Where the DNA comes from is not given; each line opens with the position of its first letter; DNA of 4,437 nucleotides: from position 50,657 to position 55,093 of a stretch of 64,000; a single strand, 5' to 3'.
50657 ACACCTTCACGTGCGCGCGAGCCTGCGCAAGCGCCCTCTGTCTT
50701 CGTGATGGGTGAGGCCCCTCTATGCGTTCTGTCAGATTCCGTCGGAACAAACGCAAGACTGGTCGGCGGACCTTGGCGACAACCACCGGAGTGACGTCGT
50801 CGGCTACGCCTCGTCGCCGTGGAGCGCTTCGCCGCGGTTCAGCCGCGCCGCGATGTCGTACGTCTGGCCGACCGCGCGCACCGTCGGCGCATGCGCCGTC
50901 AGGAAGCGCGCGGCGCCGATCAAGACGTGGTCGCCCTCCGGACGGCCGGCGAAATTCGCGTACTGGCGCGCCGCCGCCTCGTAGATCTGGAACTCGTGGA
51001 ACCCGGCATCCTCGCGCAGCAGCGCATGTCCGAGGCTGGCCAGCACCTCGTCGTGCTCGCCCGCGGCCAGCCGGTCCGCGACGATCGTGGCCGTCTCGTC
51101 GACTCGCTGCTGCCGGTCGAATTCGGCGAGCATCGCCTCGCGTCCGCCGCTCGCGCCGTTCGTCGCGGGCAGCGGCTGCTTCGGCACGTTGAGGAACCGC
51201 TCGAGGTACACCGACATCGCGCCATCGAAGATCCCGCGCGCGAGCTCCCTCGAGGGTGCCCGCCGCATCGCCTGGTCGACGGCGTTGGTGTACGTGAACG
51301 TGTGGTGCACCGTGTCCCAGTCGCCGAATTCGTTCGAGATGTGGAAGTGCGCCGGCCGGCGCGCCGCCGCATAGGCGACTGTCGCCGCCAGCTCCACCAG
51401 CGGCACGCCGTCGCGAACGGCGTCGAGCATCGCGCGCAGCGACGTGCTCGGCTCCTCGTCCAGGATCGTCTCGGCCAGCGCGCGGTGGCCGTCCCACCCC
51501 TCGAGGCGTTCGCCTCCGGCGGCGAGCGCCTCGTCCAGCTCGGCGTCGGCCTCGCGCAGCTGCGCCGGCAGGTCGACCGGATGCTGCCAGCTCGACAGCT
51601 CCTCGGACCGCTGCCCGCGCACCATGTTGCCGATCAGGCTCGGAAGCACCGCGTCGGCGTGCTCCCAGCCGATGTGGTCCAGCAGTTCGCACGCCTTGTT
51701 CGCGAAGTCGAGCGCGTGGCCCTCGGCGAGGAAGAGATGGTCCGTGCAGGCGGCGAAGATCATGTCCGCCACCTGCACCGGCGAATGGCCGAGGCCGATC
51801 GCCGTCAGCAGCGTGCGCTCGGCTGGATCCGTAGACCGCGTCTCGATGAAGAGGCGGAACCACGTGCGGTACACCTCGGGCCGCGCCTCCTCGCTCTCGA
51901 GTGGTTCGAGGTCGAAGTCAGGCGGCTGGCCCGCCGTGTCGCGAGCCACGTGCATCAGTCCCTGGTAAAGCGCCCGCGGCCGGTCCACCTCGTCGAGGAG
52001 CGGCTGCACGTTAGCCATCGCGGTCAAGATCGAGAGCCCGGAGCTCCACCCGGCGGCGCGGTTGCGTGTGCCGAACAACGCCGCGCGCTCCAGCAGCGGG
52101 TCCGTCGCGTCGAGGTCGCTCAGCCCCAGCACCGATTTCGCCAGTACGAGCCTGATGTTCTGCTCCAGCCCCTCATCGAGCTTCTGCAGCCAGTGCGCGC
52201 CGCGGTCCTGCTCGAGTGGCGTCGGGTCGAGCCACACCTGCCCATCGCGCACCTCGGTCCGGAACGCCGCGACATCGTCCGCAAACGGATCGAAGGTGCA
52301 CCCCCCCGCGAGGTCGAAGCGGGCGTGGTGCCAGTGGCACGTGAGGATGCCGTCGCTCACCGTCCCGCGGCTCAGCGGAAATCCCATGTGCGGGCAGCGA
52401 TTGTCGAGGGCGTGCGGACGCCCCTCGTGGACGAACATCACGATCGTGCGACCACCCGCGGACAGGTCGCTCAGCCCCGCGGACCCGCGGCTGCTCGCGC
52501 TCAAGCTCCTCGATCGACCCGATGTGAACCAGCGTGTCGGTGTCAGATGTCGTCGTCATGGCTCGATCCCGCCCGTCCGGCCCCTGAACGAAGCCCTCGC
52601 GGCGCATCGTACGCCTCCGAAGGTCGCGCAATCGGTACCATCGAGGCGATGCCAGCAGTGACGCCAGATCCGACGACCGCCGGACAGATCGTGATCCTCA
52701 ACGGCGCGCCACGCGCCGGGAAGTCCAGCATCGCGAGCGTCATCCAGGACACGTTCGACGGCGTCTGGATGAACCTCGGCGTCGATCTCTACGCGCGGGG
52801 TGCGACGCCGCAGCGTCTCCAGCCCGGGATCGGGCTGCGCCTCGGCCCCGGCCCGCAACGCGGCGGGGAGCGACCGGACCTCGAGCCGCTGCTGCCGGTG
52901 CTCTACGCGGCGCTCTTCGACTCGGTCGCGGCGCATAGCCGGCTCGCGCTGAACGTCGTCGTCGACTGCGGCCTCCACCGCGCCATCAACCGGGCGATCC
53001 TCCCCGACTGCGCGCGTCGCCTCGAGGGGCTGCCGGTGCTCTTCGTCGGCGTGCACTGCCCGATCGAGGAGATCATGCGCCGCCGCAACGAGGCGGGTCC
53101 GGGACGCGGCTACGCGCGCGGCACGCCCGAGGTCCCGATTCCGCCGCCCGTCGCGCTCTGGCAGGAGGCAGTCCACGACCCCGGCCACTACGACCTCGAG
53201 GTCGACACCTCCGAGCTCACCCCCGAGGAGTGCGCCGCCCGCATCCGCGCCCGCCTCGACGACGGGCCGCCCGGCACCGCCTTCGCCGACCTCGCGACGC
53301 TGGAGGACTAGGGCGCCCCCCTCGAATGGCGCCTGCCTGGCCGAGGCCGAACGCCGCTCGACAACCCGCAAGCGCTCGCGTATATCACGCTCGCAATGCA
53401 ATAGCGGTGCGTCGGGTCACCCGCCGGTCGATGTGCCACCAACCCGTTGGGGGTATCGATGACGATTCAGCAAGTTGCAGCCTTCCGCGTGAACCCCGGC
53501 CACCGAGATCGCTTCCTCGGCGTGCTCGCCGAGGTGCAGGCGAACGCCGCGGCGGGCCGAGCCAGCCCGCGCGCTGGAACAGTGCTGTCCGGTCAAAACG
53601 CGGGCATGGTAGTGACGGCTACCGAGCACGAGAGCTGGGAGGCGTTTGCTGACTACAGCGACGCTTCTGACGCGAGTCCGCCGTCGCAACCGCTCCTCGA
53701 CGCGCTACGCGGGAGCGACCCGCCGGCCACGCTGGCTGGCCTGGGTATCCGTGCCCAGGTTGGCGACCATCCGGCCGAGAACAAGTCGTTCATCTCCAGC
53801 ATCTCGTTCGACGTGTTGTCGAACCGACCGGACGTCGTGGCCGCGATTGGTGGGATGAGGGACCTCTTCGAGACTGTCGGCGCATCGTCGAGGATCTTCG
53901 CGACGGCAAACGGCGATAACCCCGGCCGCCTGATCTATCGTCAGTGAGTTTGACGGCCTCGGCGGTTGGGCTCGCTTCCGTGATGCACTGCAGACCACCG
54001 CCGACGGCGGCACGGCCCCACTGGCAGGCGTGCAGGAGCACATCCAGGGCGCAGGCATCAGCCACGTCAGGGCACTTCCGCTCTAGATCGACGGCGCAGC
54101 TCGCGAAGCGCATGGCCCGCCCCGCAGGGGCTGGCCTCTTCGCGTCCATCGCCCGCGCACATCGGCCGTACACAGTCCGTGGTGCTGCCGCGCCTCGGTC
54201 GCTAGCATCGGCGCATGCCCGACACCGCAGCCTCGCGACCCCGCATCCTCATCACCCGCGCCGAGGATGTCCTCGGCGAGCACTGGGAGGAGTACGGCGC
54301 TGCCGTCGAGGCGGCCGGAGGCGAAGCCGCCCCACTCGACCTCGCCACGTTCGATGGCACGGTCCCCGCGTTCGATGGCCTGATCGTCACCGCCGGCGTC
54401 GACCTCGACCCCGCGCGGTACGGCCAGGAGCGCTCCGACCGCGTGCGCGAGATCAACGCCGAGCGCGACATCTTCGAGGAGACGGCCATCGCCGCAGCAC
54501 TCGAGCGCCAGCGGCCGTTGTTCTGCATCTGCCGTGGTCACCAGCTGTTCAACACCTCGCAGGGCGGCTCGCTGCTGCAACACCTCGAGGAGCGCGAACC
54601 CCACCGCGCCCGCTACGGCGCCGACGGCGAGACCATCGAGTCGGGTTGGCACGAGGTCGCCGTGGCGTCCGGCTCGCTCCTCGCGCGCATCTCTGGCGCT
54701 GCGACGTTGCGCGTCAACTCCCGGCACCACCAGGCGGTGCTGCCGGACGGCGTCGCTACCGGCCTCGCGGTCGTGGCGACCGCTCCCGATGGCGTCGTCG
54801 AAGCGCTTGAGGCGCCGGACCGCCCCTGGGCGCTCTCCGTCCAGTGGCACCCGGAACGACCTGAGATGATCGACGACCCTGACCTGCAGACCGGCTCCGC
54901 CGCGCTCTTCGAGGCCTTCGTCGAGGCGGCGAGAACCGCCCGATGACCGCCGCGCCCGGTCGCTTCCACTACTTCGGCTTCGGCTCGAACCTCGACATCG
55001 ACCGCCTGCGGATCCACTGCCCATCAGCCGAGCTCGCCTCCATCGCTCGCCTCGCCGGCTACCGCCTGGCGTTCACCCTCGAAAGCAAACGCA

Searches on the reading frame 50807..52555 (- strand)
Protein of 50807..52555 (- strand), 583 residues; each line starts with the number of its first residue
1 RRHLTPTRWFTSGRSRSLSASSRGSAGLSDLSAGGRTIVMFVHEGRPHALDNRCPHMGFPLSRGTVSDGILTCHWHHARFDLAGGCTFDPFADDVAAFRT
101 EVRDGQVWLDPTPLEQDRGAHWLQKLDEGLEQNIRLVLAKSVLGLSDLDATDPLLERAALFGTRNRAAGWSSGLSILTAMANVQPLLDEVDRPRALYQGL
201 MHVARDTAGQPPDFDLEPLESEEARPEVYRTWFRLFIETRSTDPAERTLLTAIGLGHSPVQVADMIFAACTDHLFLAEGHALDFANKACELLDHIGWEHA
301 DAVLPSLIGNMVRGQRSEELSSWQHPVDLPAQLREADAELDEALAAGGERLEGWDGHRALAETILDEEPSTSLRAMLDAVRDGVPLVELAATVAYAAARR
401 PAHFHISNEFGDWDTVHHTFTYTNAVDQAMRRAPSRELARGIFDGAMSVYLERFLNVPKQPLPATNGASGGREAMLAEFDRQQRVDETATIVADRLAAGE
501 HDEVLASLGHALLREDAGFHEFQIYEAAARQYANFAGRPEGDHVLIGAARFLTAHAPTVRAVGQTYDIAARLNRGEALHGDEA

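Call 32: search_protein_families(library=pfam, proteins=[window:50807-52555:-], max_evalue=0.00001)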
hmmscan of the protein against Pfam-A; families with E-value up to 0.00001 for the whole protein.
window:50807-52555:- (583 aa): 3 families
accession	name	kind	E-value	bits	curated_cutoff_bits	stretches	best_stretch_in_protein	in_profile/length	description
PF00355.32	Rieske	-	1.3e-14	54.3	20.3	1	31-98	19-87/88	Rieske [2Fe-2S] domain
PF13806.12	Rieske_2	-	1.6e-06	28.5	27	1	34-109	22-103/104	Rieske-like [2Fe-2S] domain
PF22543.2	Rieske_4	-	9.8e-06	26.3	28.4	0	34-85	20-75/119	Soluble Rieske-type ferredoxin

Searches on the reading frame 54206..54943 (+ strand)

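Call 32: search_protein_families(library=pfam, proteins=[window:54206-54943:+], max_evalue=0.00001)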
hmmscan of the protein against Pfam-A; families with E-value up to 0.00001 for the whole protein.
window:54206-54943:+ (246 aa): 2 families
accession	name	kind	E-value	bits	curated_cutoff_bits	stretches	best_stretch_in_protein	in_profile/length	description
PF07722.19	Peptidase_C26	-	5e-48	164.2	20.5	1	29-217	28-219/219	Peptidase C26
PF00117.34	GATase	-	9.2e-12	45.5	22.8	1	93-218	63-173/190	Glutamine amidotransferase class-I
